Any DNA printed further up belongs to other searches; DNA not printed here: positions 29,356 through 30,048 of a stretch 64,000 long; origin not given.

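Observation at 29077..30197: Low-GC island downstream of mnmE carrying an unknown helical protein and structured non-coding DNA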

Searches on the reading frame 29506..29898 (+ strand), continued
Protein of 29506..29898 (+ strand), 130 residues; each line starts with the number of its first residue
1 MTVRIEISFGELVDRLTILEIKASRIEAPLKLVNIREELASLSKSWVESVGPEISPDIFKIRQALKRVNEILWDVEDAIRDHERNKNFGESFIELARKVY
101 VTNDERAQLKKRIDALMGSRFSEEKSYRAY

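Call 59: search_protein_families(library=pfam, proteins=[L005:187-1578:+, L028:4337-5632:-, L075:4411-5949:-, L075:3473-4417:-, L075:2965-3543:-, L012:4848-5894:+, L045:4626-5873:-, L008:4555-5991:+, L034:4055-5986:+, L067:3760-5976:+], max_evalue=0.001)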
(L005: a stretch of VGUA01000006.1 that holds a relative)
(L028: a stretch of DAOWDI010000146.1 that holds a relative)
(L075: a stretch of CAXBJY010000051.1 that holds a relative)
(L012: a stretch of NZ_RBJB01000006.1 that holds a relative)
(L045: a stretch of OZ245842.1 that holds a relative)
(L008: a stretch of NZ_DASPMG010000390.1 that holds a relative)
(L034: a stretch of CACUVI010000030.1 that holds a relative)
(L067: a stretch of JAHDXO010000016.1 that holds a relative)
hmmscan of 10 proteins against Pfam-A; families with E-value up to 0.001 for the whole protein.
L005:187-1578:+ (464 aa): 2 families
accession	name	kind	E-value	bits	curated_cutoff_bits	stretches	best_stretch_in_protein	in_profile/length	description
PF00171.27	Aldedh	-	9.3e-126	420.5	23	1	38-444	59-461/461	Aldehyde dehydrogenase family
PF05893.19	LuxC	-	0.00015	21.2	21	1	101-235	83-219/401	Acyl-CoA reductase (LuxC)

L028:4337-5632:- (431 aa): 2 families
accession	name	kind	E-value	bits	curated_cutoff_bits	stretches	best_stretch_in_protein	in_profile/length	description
PF13365.12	Trypsin_2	-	3.5e-26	93.1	27.6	1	61-195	1-144/144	Trypsin-like peptidase domain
PF00089.32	Trypsin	-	6.7e-06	26.5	20.6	1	45-215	14-218/220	Trypsin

L075:4411-5949:- (512 aa): 3 families
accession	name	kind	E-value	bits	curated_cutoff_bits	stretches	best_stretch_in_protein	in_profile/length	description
PF13365.12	Trypsin_2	-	3.7e-27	96.3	27.6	1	142-276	1-144/144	Trypsin-like peptidase domain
PF00089.32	Trypsin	-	6.9e-06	26.5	20.6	1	135-282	23-200/220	Trypsin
PF10459.15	Peptidase_S46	-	0.00036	19.8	22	0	141-162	48-69/698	Peptidase S46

L075:3473-4417:- (314 aa): 2 families
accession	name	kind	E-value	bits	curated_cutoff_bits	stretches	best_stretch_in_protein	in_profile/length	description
PF16697.10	Yop-YscD_cpl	-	3.2e-10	40.6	33.2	1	9-96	4-91/94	Inner membrane component of T3SS, cytoplasmic domain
PF00498.31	FHA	-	3.7e-09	37.3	20.7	1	24-89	1-67/67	FHA domain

L075:2965-3543:- (192 aa): 0 families

L012:4848-5894:+ (349 aa): 1 family
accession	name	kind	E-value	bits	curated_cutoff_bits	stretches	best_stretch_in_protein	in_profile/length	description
PF01063.24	Aminotran_4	-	2.2e-56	191.7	28.5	1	77-307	1-222/223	Amino-transferase class IV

L045:4626-5873:- (415 aa): 3 families
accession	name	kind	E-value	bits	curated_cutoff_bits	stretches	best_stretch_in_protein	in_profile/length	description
PF00126.33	HTH_1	-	1.6e-20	73.2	26.6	1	113-172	1-60/60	Bacterial regulatory helix-turn-helix protein, lysR family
PF03466.25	LysR_substrate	-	4.6e-16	59.3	28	1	199-394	4-207/209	LysR substrate binding domain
PF12840.13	HTH_20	-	0.00039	20.8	27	0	116-153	7-45/51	Helix-turn-helix domain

L008:4555-5991:+ (479 aa): 13 families
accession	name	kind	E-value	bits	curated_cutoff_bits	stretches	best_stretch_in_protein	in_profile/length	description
PF07719.23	TPR_2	-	6.3e-18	63.8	27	2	90-121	2-33/34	Tetratricopeptide repeat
PF13414.12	TPR_11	-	1.7e-17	63.2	26.8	2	99-137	4-42/42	TPR repeat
PF00515.34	TPR_1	-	1.8e-15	56.4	27.8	1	91-121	3-33/34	Tetratricopeptide repeat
PF13432.12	TPR_16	-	2.6e-13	50.6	32.7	2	61-123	3-65/65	Tetratricopeptide repeat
PF13181.12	TPR_8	-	6.7e-13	48.1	25.7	1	123-155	1-33/34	Tetratricopeptide repeat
PF13431.12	TPR_17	-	2.1e-11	43.6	24.4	0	112-144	2-34/34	Tetratricopeptide repeat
PF13424.12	TPR_12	-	4.5e-10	40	30.1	1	90-153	4-75/77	Tetratricopeptide repeat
PF14559.12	TPR_19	-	5.2e-10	39.9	25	2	102-155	4-57/68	Tetratricopeptide repeat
PF13428.12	TPR_14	-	5e-07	30.2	23.5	0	130-166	8-44/44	Tetratricopeptide repeat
PF13174.12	TPR_6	-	1.1e-06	29.3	26.3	0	124-154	1-31/33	Tetratricopeptide repeat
PF13374.12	TPR_10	-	1.8e-05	25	27.5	1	93-119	6-32/42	Tetratricopeptide repeat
PF13176.12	TPR_7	-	4.2e-05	23.8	27.9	1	91-124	1-34/36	Tetratricopeptide repeat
PF13371.12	TPR_9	-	0.00024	21.5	35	0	65-125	5-65/73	Tetratricopeptide repeat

L034:4055-5986:+ (644 aa): 23 families
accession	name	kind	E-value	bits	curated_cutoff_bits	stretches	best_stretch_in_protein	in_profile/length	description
PF00515.34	TPR_1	-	2.8e-31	106.5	27.8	2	290-322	1-33/34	Tetratricopeptide repeat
PF13181.12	TPR_8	-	1.1e-30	103.5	25.7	0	225-255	4-34/34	Tetratricopeptide repeat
PF13414.12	TPR_11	-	1.2e-30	105.4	26.8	2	297-333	1-37/42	TPR repeat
PF07719.23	TPR_2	-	2.7e-30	102.4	27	1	290-322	1-33/34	Tetratricopeptide repeat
PF13431.12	TPR_17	-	1.1e-29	100.6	24.4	2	176-208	1-33/34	Tetratricopeptide repeat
PF13432.12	TPR_16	-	1.7e-29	102.3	32.7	4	227-289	2-64/65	Tetratricopeptide repeat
PF14559.12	TPR_19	-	1.7e-28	99.2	25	4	65-122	4-61/68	Tetratricopeptide repeat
PF13424.12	TPR_12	-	2.2e-24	85.9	30.1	3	256-319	3-74/77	Tetratricopeptide repeat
PF13428.12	TPR_14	-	6.1e-22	76.3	23.5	1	223-262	2-41/44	Tetratricopeptide repeat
PF13371.12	TPR_9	-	3.1e-13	50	35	0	236-289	9-62/73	Tetratricopeptide repeat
PF13374.12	TPR_10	-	3.2e-11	43.3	27.5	0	290-318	2-30/42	Tetratricopeptide repeat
PF24575.1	TPR_Slam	-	2.2e-10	41.3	35.2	0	55-107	50-102/104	Surface lipoprotein assembly modifier, N-terminal TPR repeats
PF13176.12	TPR_7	-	2.9e-10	39.8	27.9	0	294-322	3-33/36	Tetratricopeptide repeat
PF07721.20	TPR_4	-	4.8e-09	36.4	27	0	191-211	4-24/26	Tetratricopeptide repeat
PF13174.12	TPR_6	-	8e-08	32.9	26.3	0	121-144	1-24/33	Tetratricopeptide repeat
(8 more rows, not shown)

L067:3760-5976:+ (739 aa): 19 families
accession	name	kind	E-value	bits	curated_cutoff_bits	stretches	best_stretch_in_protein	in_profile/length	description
PF13414.12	TPR_11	-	1.2e-32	111.7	26.8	4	50-85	3-38/42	TPR repeat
PF00515.34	TPR_1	-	5.7e-32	108.7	27.8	3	41-74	1-34/34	Tetratricopeptide repeat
PF07719.23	TPR_2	-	1.8e-28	96.7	27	3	41-73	1-33/34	Tetratricopeptide repeat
PF13432.12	TPR_16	-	3e-23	82.3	32.7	2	20-72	10-62/65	Tetratricopeptide repeat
PF13431.12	TPR_17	-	5.5e-22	76.6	24.4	2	63-95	1-33/34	Tetratricopeptide repeat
PF05050.19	Methyltransf_21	-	7.5e-19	68.9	22.7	1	524-676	2-172/173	Methyltransferase FkbM domain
PF14559.12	TPR_19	-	2.6e-18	66.5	25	3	19-74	3-58/68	Tetratricopeptide repeat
PF13424.12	TPR_12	-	3.4e-17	62.9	30.1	3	110-161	4-63/77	Tetratricopeptide repeat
PF13428.12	TPR_14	-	4.6e-16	58.1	23.5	0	111-150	3-42/44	Tetratricopeptide repeat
PF13181.12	TPR_8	-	1.9e-15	56.1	25.7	0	41-72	1-32/34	Tetratricopeptide repeat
PF23914.1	TPR_CcmH_CycH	-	1.4e-09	38.4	42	1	31-144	40-156/158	Cytochrome c-type biogenesis protein H TPR domain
PF13374.12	TPR_10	-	1.6e-09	37.9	27.5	1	77-103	4-30/42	Tetratricopeptide repeat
PF13176.12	TPR_7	-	1.3e-07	31.5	27.9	0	122-142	12-32/36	Tetratricopeptide repeat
PF25063.1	ARM_TT21_C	-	1.1e-05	25.8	35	1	19-111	107-200/209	Tetratricopeptide repeat protein 21 C-terminal ARM domain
PF13371.12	TPR_9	-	5e-05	23.7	35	0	54-111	8-65/73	Tetratricopeptide repeat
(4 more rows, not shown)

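Call 68: search_protein_families(library=pfam, alignment_id=A3, max_evalue=0.001)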
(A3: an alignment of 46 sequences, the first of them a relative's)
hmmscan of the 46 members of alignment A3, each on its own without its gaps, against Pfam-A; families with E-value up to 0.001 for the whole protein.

A. member 1, P0133 (305 aa): 4 families
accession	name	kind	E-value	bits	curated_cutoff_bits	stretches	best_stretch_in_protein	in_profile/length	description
PF16916.11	ZT_dimer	-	6.9e-10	39.2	26.7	1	59-119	3-62/78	Dimerisation domain of Zinc Transporter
PF19662.4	DUF6165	-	5.2e-07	29.9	27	1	179-303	2-116/134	Family of unknown function (DUF6165)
PF01545.26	Cation_efflux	-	5.9e-06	26.6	26.6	1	2-53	145-198/198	Cation efflux family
PF14063.11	DUF4254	-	1.2e-05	25.7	27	0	240-296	7-60/144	Protein of unknown function (DUF4254)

B. families by the number of members that match (of 46 scanned): 54 families (the first 25 are shown)
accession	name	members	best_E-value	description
PF19662.4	DUF6165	46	7.3e-21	Family of unknown function (DUF6165)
PF14063.11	DUF4254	25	1.4e-07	Protein of unknown function (DUF4254)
PF00515.34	TPR_1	23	2.9e-56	Tetratricopeptide repeat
PF13414.12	TPR_11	23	2.4e-55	TPR repeat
PF07719.23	TPR_2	23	3.1e-47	Tetratricopeptide repeat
PF13181.12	TPR_8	23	5.7e-38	Tetratricopeptide repeat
PF13432.12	TPR_16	23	6.4e-37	Tetratricopeptide repeat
PF13431.12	TPR_17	22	7.7e-36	Tetratricopeptide repeat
PF14559.12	TPR_19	22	4.6e-31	Tetratricopeptide repeat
PF13424.12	TPR_12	22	8.4e-31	Tetratricopeptide repeat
PF13428.12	TPR_14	22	7.1e-29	Tetratricopeptide repeat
PF13176.12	TPR_7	21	3.5e-21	Tetratricopeptide repeat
PF23914.1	TPR_CcmH_CycH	19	5.7e-20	Cytochrome c-type biogenesis protein H TPR domain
PF13371.12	TPR_9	17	4.9e-17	Tetratricopeptide repeat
PF13374.12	TPR_10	16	2.5e-21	Tetratricopeptide repeat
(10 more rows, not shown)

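Call 78: find_related_loci(query=A1, collection=viral_contigs, flank=4000)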
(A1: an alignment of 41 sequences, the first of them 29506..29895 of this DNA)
Query A1 (130 aa) in viral_contigs; peptide patterns used: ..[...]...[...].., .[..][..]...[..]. (x = any residue, [..] = any of these).
600 stretches matched a pattern (row limit reached: there are more); 507 encode a relative of the query (tblastn E <= 1e-3); the best 80 are kept; 80 distinct loci.
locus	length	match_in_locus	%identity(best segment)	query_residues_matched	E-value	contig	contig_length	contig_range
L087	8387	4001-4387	50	3-130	1e-34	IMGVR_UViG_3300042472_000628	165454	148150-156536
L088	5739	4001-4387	50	3-130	1e-34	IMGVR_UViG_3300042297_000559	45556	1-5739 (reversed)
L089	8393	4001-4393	47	1-130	8e-34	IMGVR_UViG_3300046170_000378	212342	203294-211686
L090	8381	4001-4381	48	3-130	2e-33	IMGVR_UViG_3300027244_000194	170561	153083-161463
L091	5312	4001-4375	52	2-130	5e-33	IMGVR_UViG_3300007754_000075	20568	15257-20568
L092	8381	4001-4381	47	3-130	4e-33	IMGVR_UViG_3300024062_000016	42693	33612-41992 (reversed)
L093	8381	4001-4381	49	3-130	1e-32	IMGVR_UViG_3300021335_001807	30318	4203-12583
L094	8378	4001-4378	50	1-130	6e-32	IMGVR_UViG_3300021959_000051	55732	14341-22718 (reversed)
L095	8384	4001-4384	46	3-130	8e-32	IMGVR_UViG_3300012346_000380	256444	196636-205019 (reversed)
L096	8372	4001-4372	50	1-130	2e-31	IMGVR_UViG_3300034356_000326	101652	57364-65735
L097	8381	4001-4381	48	3-130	5e-31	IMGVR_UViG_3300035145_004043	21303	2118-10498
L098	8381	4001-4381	48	3-130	5e-31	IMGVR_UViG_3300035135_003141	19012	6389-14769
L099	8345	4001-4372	46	1-130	4e-31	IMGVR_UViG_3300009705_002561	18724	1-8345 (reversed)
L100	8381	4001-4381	44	3-130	5e-31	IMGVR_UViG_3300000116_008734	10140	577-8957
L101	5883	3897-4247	49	1-127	5e-31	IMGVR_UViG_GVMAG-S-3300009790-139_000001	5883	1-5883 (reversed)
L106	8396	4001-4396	46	3-130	8e-31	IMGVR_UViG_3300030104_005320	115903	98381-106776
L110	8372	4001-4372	48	1-130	1e-30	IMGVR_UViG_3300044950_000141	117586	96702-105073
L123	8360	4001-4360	48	5-127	9e-30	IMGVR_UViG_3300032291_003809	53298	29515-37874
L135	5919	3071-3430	48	5-127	3e-29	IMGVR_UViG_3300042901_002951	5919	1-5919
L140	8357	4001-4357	47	1-127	4e-29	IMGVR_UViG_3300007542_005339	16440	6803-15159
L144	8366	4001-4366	47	3-130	7e-29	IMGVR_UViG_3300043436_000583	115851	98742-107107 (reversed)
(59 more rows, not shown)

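Call 79: predict_structure(alignment_id=A4)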
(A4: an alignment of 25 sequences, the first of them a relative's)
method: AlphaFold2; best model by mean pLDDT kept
length: 458 residues; sequences in the alignment: 25
mean_pLDDT: 86.3   pTM: 0.70
mean pLDDT of the five models: 86.3, 85.8, 85.2, 84.8, 84.6
residues with pLDDT >= 90: 312; 70-90: 69; 50-70: 43; < 50: 34
segments of 3 or more residues with pLDDT < 50: 1-11, 19-21, 25-27, 315-325, 455-458
pLDDT, mean of each block of 10 residues (from residue 1): 41 50 48 86 97 92 97 97 95 97 95 92 86 94 95 94 69 89 95 91 91 90 95 96 96 95 79 92 93 96 80 50 59 96 96 93 92 88 98 97 97 96 94 89 63 49
secondary structure, 60 per line:
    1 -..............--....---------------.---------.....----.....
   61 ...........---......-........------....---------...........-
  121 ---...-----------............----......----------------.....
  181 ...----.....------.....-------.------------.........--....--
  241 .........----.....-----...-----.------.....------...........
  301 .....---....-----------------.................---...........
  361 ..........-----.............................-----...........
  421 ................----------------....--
elements in order: H2-15 H18-21 E47-51 H56-71 E75-80 H82-89 E96-99 E109-112 H113-119 H138-149 E154-159 H176-183 E188-192 H199-203 H224-232 E235-238 H241-249 E254-258 E279-283 H290-305 H309-312 H330-346 H350-370 H376-404 H410-436 H453-456
